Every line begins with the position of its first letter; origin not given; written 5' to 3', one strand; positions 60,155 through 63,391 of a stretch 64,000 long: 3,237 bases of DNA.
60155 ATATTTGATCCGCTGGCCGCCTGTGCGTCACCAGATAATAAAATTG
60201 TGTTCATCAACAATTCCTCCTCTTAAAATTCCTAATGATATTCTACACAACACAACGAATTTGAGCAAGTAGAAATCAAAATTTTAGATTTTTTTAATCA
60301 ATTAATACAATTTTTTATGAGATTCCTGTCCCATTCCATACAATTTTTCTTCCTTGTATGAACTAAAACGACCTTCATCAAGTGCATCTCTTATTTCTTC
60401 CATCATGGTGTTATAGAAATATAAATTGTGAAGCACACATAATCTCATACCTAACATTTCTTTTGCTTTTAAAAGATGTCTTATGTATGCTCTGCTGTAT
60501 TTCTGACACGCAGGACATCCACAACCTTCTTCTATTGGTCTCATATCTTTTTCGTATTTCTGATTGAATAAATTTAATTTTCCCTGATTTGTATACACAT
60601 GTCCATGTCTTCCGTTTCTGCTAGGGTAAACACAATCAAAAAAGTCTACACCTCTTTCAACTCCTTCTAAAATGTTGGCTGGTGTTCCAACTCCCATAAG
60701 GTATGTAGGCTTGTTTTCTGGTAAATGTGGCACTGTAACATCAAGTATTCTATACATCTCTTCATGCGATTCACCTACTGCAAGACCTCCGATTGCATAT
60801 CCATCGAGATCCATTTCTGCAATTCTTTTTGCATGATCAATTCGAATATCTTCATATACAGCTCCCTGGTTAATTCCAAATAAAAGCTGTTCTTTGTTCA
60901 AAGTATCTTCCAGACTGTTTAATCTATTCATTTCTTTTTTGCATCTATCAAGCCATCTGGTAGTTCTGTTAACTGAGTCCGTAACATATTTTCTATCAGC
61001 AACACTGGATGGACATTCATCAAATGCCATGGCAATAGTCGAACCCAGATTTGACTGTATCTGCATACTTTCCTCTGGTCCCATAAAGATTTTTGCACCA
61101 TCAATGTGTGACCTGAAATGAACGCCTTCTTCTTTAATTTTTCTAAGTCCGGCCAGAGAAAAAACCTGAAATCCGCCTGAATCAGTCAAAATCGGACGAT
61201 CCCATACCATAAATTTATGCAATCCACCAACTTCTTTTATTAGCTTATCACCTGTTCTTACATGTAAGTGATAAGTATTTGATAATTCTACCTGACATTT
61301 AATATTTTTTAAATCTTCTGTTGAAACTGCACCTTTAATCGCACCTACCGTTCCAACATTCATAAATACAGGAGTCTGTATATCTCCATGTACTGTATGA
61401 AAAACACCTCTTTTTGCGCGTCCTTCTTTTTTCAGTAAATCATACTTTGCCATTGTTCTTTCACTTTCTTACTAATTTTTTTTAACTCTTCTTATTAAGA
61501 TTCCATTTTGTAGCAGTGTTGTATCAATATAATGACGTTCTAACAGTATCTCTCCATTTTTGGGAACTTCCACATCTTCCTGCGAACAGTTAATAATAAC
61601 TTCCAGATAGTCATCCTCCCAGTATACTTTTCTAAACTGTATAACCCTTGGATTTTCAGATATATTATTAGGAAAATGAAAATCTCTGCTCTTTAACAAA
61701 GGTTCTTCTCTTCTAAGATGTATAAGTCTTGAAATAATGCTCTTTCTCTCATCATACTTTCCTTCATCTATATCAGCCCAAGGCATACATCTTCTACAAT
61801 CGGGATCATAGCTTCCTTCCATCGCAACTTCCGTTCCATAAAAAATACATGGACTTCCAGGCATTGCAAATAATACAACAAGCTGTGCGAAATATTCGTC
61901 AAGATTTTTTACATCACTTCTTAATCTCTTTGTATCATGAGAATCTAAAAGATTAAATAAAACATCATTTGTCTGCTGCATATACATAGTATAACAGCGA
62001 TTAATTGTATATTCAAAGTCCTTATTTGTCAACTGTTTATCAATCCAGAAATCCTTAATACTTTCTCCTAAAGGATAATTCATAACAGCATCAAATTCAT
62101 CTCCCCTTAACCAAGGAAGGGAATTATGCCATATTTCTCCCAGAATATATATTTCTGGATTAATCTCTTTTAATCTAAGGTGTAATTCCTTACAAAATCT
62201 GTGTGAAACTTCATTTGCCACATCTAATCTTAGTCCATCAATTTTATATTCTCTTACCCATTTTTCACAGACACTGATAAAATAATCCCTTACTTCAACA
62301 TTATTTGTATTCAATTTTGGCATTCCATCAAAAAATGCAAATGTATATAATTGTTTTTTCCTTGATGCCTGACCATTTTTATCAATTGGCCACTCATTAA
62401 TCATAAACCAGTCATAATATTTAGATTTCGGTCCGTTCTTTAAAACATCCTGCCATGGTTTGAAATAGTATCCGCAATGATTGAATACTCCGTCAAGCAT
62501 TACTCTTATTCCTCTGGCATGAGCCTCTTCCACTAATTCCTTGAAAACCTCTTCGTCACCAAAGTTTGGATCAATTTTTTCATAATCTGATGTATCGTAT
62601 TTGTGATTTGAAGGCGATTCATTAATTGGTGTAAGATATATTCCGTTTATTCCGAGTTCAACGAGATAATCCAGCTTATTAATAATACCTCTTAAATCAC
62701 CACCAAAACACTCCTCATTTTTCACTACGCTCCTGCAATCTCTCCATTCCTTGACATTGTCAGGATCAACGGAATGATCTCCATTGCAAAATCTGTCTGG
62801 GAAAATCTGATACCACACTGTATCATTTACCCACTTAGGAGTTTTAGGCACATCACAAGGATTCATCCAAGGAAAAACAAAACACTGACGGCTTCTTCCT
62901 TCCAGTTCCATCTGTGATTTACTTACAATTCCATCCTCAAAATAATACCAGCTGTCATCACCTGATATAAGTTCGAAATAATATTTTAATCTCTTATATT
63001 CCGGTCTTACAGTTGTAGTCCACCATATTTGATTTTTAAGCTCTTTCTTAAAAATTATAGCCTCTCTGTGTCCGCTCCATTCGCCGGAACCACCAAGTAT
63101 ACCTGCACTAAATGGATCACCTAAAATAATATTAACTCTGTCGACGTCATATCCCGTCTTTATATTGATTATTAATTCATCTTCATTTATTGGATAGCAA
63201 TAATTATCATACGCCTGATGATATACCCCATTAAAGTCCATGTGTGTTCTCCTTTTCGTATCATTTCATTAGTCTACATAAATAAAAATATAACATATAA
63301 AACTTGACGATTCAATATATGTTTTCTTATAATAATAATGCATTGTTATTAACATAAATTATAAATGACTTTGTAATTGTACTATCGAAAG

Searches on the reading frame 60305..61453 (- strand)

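Call 73: search_protein_families(library=pfam, proteins=[window:60305-61453:-], max_evalue=0.0001)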
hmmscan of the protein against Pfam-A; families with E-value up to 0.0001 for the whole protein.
window:60305-61453:- (383 aa): 1 family
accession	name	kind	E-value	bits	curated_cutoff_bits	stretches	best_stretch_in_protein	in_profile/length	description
PF01702.25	TGT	-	6.2e-160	532.5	26.3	1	13-371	3-352/357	Queuine tRNA-ribosyltransferase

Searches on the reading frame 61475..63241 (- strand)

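Call 73: search_protein_families(library=pfam, proteins=[window:61475-63241:-], max_evalue=0.0001)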
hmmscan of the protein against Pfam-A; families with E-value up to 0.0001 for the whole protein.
window:61475-63241:- (589 aa): 2 families
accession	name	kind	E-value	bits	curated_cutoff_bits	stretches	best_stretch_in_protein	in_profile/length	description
PF00128.31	Alpha-amylase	-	1.5e-72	245.7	22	1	145-500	1-402/446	Alpha amylase, catalytic domain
PF02903.20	Alpha-amylase_N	-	3e-17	63.4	23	1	1-126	1-119/120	Alpha amylase, N-terminal ig-like domain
